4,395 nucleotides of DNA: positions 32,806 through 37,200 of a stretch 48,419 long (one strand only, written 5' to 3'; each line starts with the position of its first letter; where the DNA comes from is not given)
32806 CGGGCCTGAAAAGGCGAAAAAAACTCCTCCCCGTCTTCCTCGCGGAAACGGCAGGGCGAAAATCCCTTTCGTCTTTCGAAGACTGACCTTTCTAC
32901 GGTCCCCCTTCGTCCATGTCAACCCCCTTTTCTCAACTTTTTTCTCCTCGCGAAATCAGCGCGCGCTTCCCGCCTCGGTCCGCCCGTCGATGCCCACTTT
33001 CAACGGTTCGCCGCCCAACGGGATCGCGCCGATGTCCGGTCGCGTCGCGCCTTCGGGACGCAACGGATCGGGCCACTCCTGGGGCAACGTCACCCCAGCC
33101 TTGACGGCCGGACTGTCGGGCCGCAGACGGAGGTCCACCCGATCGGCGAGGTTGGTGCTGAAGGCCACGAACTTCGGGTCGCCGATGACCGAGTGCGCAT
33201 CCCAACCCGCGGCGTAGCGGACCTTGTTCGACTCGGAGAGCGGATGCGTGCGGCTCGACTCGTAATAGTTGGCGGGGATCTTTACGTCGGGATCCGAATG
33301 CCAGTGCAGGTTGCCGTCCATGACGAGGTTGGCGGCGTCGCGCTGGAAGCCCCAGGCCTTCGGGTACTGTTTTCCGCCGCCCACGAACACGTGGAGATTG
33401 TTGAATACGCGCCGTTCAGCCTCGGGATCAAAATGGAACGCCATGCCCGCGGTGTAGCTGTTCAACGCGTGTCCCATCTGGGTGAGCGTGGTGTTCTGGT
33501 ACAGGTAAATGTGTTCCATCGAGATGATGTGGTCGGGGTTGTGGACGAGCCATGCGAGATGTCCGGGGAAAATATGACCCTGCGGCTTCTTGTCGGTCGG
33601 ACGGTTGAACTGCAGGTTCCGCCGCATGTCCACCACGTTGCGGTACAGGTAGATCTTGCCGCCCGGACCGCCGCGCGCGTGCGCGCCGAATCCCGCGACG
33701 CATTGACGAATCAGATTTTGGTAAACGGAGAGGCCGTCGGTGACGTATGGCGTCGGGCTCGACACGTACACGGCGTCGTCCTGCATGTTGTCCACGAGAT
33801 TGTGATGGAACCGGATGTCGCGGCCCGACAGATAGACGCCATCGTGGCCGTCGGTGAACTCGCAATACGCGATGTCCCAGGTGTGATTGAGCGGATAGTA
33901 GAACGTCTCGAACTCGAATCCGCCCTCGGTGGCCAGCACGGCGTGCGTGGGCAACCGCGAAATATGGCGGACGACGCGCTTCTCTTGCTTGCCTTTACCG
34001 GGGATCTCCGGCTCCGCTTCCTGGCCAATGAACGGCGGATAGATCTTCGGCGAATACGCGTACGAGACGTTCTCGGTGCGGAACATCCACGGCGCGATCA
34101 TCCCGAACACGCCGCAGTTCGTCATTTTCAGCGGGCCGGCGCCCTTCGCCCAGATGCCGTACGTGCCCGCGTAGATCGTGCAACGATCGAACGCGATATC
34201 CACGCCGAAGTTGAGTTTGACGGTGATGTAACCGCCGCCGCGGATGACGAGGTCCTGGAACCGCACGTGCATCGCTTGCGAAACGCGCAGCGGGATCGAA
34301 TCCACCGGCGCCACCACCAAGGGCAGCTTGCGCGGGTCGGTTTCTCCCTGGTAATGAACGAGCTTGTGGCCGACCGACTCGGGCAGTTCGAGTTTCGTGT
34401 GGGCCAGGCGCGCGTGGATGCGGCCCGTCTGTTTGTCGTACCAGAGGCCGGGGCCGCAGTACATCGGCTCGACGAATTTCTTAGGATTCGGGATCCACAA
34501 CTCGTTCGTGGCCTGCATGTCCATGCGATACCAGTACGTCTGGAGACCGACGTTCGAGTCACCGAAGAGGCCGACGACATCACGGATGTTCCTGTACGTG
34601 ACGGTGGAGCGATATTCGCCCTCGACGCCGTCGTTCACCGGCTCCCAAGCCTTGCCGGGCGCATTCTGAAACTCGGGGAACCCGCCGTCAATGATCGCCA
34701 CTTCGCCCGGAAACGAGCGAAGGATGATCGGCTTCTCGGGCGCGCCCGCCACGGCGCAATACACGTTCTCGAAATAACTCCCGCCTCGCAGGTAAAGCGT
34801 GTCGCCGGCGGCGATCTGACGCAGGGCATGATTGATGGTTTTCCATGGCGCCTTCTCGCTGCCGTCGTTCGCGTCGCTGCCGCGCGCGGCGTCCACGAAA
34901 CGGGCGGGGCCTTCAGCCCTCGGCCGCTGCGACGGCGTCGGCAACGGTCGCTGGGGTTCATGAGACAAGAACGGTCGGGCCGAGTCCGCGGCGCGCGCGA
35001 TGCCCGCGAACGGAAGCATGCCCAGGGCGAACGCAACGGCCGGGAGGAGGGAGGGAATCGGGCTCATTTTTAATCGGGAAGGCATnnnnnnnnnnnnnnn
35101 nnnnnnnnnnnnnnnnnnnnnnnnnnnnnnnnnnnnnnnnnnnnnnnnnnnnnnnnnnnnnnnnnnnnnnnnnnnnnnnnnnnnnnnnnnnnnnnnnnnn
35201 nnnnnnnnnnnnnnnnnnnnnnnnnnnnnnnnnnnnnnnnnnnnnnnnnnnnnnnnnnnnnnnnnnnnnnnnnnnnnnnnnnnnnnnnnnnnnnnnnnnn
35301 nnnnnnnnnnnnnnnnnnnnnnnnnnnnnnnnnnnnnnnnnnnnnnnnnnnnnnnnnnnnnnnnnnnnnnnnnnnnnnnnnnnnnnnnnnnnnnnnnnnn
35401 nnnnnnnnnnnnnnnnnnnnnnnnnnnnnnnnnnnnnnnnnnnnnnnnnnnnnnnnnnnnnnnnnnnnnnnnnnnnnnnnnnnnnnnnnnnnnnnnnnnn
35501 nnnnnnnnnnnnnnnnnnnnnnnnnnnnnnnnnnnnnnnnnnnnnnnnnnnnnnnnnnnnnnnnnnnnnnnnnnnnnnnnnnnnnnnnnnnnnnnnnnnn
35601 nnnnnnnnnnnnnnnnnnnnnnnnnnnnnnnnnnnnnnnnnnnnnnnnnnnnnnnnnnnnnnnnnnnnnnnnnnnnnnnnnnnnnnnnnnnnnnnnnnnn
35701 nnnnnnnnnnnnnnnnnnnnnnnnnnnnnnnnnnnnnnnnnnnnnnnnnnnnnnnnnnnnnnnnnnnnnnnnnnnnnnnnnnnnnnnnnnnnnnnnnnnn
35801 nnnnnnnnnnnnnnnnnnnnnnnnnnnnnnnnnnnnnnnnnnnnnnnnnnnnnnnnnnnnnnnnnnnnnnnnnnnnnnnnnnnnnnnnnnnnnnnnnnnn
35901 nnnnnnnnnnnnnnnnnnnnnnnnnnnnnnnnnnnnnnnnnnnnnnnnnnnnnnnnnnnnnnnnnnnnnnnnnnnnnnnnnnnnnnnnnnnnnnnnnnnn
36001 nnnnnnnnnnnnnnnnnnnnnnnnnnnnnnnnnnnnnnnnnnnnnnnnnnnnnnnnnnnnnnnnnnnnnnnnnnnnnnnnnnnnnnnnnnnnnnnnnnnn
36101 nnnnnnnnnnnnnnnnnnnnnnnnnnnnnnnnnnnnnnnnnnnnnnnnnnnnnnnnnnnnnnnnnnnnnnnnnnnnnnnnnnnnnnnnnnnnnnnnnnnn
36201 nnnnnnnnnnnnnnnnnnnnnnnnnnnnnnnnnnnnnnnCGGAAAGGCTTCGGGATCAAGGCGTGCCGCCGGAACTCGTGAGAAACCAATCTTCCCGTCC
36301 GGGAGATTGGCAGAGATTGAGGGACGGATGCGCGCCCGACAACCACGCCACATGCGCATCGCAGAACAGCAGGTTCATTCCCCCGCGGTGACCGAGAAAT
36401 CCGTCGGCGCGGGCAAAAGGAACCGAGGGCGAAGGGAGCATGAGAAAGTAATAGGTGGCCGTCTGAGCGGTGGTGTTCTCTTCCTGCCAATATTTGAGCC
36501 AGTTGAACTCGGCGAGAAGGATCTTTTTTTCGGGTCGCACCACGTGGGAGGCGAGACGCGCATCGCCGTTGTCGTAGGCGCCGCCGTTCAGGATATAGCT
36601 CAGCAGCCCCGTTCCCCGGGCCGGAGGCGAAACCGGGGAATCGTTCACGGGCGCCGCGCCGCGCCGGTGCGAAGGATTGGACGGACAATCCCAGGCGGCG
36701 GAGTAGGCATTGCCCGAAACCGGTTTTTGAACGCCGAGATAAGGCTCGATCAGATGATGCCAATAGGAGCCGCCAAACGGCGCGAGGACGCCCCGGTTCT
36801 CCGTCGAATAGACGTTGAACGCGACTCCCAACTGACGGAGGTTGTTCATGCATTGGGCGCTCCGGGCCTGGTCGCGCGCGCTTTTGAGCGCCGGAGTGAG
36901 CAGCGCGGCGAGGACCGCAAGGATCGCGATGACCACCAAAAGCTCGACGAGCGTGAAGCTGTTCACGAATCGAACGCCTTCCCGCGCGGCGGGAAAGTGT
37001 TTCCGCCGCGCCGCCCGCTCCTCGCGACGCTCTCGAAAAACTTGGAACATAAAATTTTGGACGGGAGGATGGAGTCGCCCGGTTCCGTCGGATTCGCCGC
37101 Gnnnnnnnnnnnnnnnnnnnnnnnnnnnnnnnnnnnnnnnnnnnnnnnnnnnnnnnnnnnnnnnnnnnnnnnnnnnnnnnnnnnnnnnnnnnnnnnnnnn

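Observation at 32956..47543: Ten-gene, single-strand, translationally coupled glycan locus joining an exosortase-type surface protein and a pseudopilin to fucosidase and oxidoreductase catabolism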

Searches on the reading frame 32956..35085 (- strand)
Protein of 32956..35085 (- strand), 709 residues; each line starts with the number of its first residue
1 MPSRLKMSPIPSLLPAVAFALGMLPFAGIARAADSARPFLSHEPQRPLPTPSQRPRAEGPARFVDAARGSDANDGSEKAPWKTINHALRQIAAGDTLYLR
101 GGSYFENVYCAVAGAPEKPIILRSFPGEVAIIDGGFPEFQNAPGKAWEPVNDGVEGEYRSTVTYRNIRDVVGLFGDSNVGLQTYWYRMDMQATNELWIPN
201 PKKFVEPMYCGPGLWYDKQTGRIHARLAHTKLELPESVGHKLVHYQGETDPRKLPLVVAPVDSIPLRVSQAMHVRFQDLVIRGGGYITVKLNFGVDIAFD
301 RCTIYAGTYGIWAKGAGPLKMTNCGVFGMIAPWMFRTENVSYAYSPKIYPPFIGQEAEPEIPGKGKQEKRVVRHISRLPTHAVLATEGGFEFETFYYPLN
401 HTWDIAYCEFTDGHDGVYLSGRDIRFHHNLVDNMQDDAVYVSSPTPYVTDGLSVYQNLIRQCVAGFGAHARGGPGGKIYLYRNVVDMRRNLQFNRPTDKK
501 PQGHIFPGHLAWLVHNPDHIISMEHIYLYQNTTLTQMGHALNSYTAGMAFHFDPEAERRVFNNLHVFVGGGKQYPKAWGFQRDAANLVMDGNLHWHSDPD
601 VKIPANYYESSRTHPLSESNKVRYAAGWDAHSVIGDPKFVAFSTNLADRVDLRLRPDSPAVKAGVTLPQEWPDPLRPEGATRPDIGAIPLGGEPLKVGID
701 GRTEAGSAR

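Call 5: search_protein_families(library=pfam, proteins=[window:32956-35067:-], max_evalue=0.01)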
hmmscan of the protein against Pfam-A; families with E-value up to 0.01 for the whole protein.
window:32956-35067:- (703 aa): 2 families
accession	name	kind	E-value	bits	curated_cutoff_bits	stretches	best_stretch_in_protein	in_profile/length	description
PF13229.12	Beta_helix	-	1.5e-06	28.4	25.9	0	397-472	11-82/158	Right handed beta helix region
PF07602.17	DUF1565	-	0.0016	18.3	20.3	1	62-100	2-40/257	Protein of unknown function (DUF1565)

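Call 11: search_protein_families(library=ncbifam, proteins=[window:32956-35067:-], max_evalue=0.01)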
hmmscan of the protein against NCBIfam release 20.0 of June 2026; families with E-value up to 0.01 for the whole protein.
window:32956-35067:- (703 aa): 3 families
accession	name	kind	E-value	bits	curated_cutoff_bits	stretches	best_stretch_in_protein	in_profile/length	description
NF041899.1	pec_ly_PelN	equivalog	4.2e-08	32.4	740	1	55-98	26-69/437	pectate lyase PelN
NF047854.1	LIC10774_subfam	equivalog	1.3e-06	27.6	380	1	51-101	56-106/358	LIC10774/LIC10365 family surface protein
NF047897.1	LctobiosidLnbX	equivalog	1.7e-05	22.9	2500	1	47-119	37-116/1498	lacto-N-biosidase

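Call 29: search_solved_structures(query=window:32956-35085:-, max_evalue=0.01)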
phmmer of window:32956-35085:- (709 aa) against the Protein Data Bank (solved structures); distinct sequences matched with E-value up to 0.01: 2.
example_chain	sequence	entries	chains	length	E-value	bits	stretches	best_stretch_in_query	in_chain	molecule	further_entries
6kqs_A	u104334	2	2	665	0.00038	22.1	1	59-125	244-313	lacto-N-biosidase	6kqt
3vst_A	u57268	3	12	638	0.003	19.1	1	66-148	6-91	Xylosidase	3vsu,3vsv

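Call 58: find_homologous_proteins(query=window:32956-35085:-, max_evalue=1e-10)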
Query window:32956-35085:- (709 aa): 1440 proteins with E <= 1e-10 among 8000 candidates; the best 120 are listed.
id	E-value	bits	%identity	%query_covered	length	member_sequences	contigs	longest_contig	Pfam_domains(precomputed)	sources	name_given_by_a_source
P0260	0.0e+0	1678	100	99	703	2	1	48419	PF13229.13,PF22842.4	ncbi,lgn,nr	ncbi:MAG: hypothetical protein HUU04_00195 [Verrucomicrobiae bacterium]|nr:hypothetical protein [Ver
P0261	0.0e+0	1190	71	98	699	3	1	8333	PF13229.13,PF22842.4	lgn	-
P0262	0.0e+0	1187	71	98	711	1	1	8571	PF13229.13,PF22842.4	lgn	-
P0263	0.0e+0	1187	72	98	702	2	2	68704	PF22842.4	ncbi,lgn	-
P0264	0.0e+0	1183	73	94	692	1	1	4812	PF22842.4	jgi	jgi:hypothetical protein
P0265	0.0e+0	1183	71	95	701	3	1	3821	PF22842.4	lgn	-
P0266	0.0e+0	1182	69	100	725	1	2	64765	PF22842.4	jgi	jgi:hypothetical protein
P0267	0.0e+0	1182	71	97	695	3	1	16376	PF22842.4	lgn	-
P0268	0.0e+0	1180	70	98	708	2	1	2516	PF13229.13,PF22842.4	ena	-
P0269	0.0e+0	1180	70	99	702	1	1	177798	PF13229.13,PF22842.4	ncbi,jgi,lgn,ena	jgi:hypothetical protein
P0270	0.0e+0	1180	71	95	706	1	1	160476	PF13229.13,PF22842.4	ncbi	-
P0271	0.0e+0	1177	71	96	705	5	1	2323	PF13229.13,PF22842.4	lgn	-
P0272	0.0e+0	1174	72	95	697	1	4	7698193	PF13229.13,PF22842.4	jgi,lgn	-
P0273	0.0e+0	1168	69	97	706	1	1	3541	PF13229.13,PF22842.4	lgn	-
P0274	0.0e+0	1163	70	98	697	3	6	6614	PF22842.4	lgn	-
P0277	0.0e+0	1143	70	98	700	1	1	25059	PF13229.13,PF22842.4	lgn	-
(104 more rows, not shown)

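Call 59: find_encoding_contigs(protein=P0270, flank=10000, max_places=1)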
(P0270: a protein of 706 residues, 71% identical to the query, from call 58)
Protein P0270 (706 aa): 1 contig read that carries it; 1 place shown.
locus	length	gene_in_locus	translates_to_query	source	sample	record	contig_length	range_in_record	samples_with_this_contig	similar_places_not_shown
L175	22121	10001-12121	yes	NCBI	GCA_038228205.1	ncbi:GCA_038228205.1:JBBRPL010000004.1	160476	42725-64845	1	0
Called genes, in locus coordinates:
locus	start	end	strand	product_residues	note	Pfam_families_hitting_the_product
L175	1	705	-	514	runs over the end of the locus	PF00501:AMP-binding, PF13193:AMP-binding_C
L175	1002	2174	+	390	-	PF00589:Phage_integrase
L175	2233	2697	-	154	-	-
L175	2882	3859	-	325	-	-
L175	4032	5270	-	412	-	PF23343:REP_ORF2-G2P (weak)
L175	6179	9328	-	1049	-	-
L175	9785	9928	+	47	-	-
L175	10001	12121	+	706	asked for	PF22842:Pel9A-like_beta_helix, PF13229:Beta_helix (faint)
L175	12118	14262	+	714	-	PF22842:Pel9A-like_beta_helix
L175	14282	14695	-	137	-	PF04519:Bactofilin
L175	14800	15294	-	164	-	PF09835:DUF2062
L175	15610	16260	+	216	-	PF00072:Response_reg, PF00196:GerE, PF08281:Sigma70_r4_2 (weak)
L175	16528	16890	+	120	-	PF00072:Response_reg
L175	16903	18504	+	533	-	PF00072:Response_reg, PF00512:HisKA, PF02518:HATPase_c, PF00072:Response_reg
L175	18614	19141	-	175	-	-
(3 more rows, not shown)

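Call 60: find_encoding_contigs(protein=P0269, flank=10000, max_places=1)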
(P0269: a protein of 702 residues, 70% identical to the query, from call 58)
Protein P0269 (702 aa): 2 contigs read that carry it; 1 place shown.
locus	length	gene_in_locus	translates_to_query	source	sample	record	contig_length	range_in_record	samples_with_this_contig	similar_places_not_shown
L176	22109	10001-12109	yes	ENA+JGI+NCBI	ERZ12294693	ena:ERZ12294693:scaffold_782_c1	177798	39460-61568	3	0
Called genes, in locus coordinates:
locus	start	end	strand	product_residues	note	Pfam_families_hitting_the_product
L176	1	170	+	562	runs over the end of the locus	PF07635:PSCyt1, PF23381:Beta-prop_IFT122_1st, PF23414:Beta-prop_EML_2, PF24814:WD40_Prp19, PF24817:WD40_WDHD1_1st, PF25174:Beta-prop_THOC3, PF25175:Beta-prop_WDR5, PF25391:WD40_Gbeta, +32 more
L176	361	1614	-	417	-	PF13360:PQQ_2, PF13570:Beta-prop_ACSF4, PF01011:PQQ (faint), PF13360:PQQ_2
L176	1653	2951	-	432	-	PF09861:Lar_N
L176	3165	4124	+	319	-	-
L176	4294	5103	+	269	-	-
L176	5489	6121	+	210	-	PF07638:Sigma70_ECF (weak), PF04542:Sigma70_r2 (weak), PF08281:Sigma70_r4_2, PF04545:Sigma70_r4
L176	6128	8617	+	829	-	PF00069:Pkinase, PF07714:PK_Tyr_Ser-Thr, PF00069:Pkinase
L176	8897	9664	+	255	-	PF14240:YHYH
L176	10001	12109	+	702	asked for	PF22842:Pel9A-like_beta_helix, PF13229:Beta_helix (faint)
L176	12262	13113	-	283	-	PF00753:Lactamase_B (weak), PF12706:Lactamase_B_2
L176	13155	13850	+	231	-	-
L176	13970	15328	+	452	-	PF22725:GFO_IDH_MocA_C3 (faint), PF01408:GFO_IDH_MocA, PF19051:GFO_IDH_MocA_C2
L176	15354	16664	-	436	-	PF00370:FGGY_N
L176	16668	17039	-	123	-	PF00072:Response_reg (weak)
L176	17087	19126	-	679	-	PF13360:PQQ_2, PF13570:Beta-prop_ACSF4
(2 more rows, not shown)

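Call 61: find_encoding_contigs(protein=P0277, flank=10000, max_places=1)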
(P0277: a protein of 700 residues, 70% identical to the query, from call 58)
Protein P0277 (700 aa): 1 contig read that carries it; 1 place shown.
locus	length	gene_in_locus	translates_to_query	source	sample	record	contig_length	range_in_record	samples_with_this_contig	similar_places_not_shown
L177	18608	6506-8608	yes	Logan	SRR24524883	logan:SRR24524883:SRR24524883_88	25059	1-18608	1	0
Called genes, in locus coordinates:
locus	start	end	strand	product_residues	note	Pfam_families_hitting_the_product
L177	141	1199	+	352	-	PF00188:CAP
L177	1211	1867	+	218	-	-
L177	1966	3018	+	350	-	PF00165:HTH_AraC (faint), PF12833:HTH_18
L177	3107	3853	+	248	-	PF07963:N_methyl, PF07596:SBP_bac_10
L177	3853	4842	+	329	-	PF00701:DHDPS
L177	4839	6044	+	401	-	PF01244:Peptidase_M19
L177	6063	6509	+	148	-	PF14588:YjgF_endoribonc, PF01042:Ribonuc_L-PSP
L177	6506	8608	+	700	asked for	PF22842:Pel9A-like_beta_helix, PF13229:Beta_helix (faint)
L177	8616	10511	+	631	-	PF22842:Pel9A-like_beta_helix, PF13229:Beta_helix (weak)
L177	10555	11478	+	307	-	PF00389:2-Hacid_dh, PF22660:RS_preATP-grasp-like (faint), PF02826:2-Hacid_dh_C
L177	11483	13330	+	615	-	PF01261:AP_endonuc_2, PF08240:ADH_N, PF00107:ADH_zinc_N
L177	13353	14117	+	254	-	PF03737:RraA-like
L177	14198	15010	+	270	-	PF16227:DUF4886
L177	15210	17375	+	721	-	PF22842:Pel9A-like_beta_helix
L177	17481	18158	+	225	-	-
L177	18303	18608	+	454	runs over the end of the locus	PF00266:Aminotran_5, PF01041:DegT_DnrJ_EryC1 (weak), PF01053:Cys_Met_Meta_PP (weak)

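Call 81: predict_structure(alignment_id=A4)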
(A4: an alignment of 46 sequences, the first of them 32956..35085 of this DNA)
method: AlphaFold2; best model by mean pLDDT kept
length: 709 residues; sequences in the alignment: 46
mean_pLDDT: 91.4   pTM: 0.90
mean pLDDT of the five models: 91.4, 90.6, 89.9, 89.4, 89.1
residues with pLDDT >= 90: 570; 70-90: 87; 50-70: 39; < 50: 13
segments of 3 or more residues with pLDDT < 50: 1-11
pLDDT, mean of each block of 10 residues (from residue 1): 41 60 61 65 94 93 98 98 98 98 97 98 98 98 98 96 94 96 94 95 92 95 98 93 96 97 96 98 96 96 97 95 97 85 67 77 69 83 89 83 98 95 97 96 88 98 94 90 96 94 92 92 95 95 94 94 96 91 91 97 95 93 95 97 92 97 95 89 96 96 91
secondary structure, 60 per line:
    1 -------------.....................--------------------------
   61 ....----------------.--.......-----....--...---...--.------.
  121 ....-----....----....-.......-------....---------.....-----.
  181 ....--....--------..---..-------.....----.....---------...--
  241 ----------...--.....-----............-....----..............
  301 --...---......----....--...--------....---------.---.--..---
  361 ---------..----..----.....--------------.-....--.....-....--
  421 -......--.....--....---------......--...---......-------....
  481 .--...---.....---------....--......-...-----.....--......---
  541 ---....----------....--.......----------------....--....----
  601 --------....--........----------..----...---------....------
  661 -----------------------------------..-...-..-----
elements in order (helices of 4 or more, strands of 3 or more residues): H14-34 E61-64 H84-90 E96-99 E102-104 E108-110 E120-124 E130-133 H138-141 H143-146 E147-149 E157-160 E170-174 E180-184 H187-190 E213-217 E222-226 E256-260 E266-277 E279-282 E287-300 E303-305 E309-314 E319-322 E325-327 H336-339 E382-386 E403-406 E409-413 E415-418 E422-427 E430-434 E437-440 E450-455 E458-460 E464-469 E477-481 E484-486 E490-494 E504-507 E510-515 E525-529 E532-537 H544-547 E558-561 E564-570 E587-590 E593-596 H609-612 H615-622 E639-641 E651-654

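Call 84: fold_search(model_id=the predicted structure, library=pdb)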
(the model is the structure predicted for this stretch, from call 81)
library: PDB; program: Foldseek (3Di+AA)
matches with E <= 10: 442; with E <= 0.001: 39
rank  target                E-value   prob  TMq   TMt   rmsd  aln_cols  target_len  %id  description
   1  3vst_A                1.0e-11  1.00  0.41  0.45   9.4       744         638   11  The complex structure of XylC with Tris (released 2013-02-27)
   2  5mqp_C                1.1e-11  1.00  0.35  0.41  11.8       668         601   13  Glycoside hydrolase BT_1002 (released 2017-04-05)
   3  5mqp_A                2.0e-11  1.00  0.34  0.40  13.7       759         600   12  Glycoside hydrolase BT_1002 (released 2017-04-05)
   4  5mqp_E                2.3e-11  1.00  0.37  0.42  11.1       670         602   13  Glycoside hydrolase BT_1002 (released 2017-04-05)
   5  5mqp_B                3.0e-11  1.00  0.35  0.41  11.9       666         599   14  Glycoside hydrolase BT_1002 (released 2017-04-05)
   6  7v6i_A                3.9e-10  1.00  0.37  0.43  13.4       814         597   12  Crystal structure of lacto-N-biosidase BsaX from Bifidobacterium saguini, lacto-N-biose complex (released 2022-02-09)
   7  5gqc_D                4.5e-10  1.00  0.40  0.48  12.4       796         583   11  Crystal structure of lacto-N-biosidase LnbX from Bifidobacterium longum subsp. longum, ligand-free form (released 2017-04-19)
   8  7v6m_A                8.1e-10  1.00  0.39  0.47  12.7       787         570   12  Crystal structure of lacto-N-biosidase TnX from Tynzenella nexilis, lacto-N-biose complex (released 2022-02-09)
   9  1ru4                  1.7e-09  1.00  0.37  0.62   8.0       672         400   11  Crystal structure of pectate lyase Pel9A (released 2004-04-13)
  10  6kqt_A                1.7e-08  1.00  0.29  0.32  10.9       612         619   10  Crystal Structure of GH136 lacto-N-biosidase from Eubacterium ramulus - native protein (released 2020-06-10)
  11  5gqc_A                2.1e-08  1.00  0.34  0.40  15.5       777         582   12  Crystal structure of lacto-N-biosidase LnbX from Bifidobacterium longum subsp. longum, ligand-free form (released 2017-04-19)
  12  6kqs_A                2.8e-08  1.00  0.30  0.34  10.6       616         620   10  Crystal Structure of GH136 lacto-N-biosidase from Eubacterium ramulus - selenomethionine derivative (released 2020-06-10)
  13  7w1c_A                4.3e-08  1.00  0.24  0.26  17.0       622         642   10  Crystal structure of Klebsiella pneumoniae K1 capsule-specific polysaccharide lyase in a P1 crystal form (released 2022-05-18)
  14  7w1c_D                7.4e-08  1.00  0.25  0.28  17.3       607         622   10  Crystal structure of Klebsiella pneumoniae K1 capsule-specific polysaccharide lyase in a P1 crystal form (released 2022-05-18)
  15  7w1c_E                5.4e-07  1.00  0.22  0.24  17.7       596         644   10  Crystal structure of Klebsiella pneumoniae K1 capsule-specific polysaccharide lyase in a P1 crystal form (released 2022-05-18)
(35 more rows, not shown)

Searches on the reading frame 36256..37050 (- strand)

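Call 5: search_protein_families(library=pfam, proteins=[window:36256-37050:-], max_evalue=0.01)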
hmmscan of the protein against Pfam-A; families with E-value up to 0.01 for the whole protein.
window:36256-37050:- (264 aa): 2 families
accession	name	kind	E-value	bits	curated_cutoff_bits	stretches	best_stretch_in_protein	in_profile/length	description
PF07596.16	SBP_bac_10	-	6.5e-08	33.4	23.3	1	57-142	2-102/268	Protein of unknown function (DUF1559)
PF07963.17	N_methyl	-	6.9e-06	25.9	21.2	1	32-51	7-26/27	Prokaryotic N-terminal methylation motif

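Call 11: search_protein_families(library=ncbifam, proteins=[window:36256-37050:-], max_evalue=0.01)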
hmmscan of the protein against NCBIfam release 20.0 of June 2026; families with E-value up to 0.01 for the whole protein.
window:36256-37050:- (264 aa): 11 families
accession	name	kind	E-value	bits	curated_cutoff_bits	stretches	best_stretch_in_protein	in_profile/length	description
TIGR01710.1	typeII_sec_gspG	equivalog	2.4e-09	37.3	88.85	1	31-85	2-56/134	type II secretion system major pseudopilin GspG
TIGR02596.1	TIGR02596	subfamily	3.3e-05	24.1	70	1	32-86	1-56/196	Verru_Chthon cassette protein D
NF040999.1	pilin_ComGC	equivalog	4.5e-05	23.6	75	1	30-72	2-44/84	competence type IV pilus major pilin ComGC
NF041775.1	typeIV_PilA_Myxo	equivalog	0.00017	21.7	400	1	31-79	12-60/214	type IV pilin protein PilA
NF007862.0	PRK10574.1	equivalog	0.00021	21.4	138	1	31-58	6-33/145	prepilin peptidase-dependent pilin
TIGR04294.2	pre_pil_HX9DG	domain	0.00033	20.4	19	1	221-238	5-22/22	H-X9-DG-CTERM domain-containing protein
TIGR01708.2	typeII_sec_gspH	equivalog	0.00045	20.2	80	1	32-66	4-38/169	type II secretion system minor pseudopilin GspH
TIGR02532.1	IV_pilin_GFxxxE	domain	0.00046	19.9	16.3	1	32-51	4-23/24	prepilin-type N-terminal cleavage/methylation domain-containing protein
NF041013.1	T4P_ComGE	equivalog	0.0007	19.7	49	1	29-62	3-37/83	competence type IV pilus minor pilin ComGE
TIGR02599.1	TIGR02599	subfamily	0.0012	18.2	256.5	1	31-68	1-38/361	Verru_Chthon cassette protein C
NF040982.1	ComGD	equivalog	0.0066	16.9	70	1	30-72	2-44/139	competence type IV pilus minor pilin ComGD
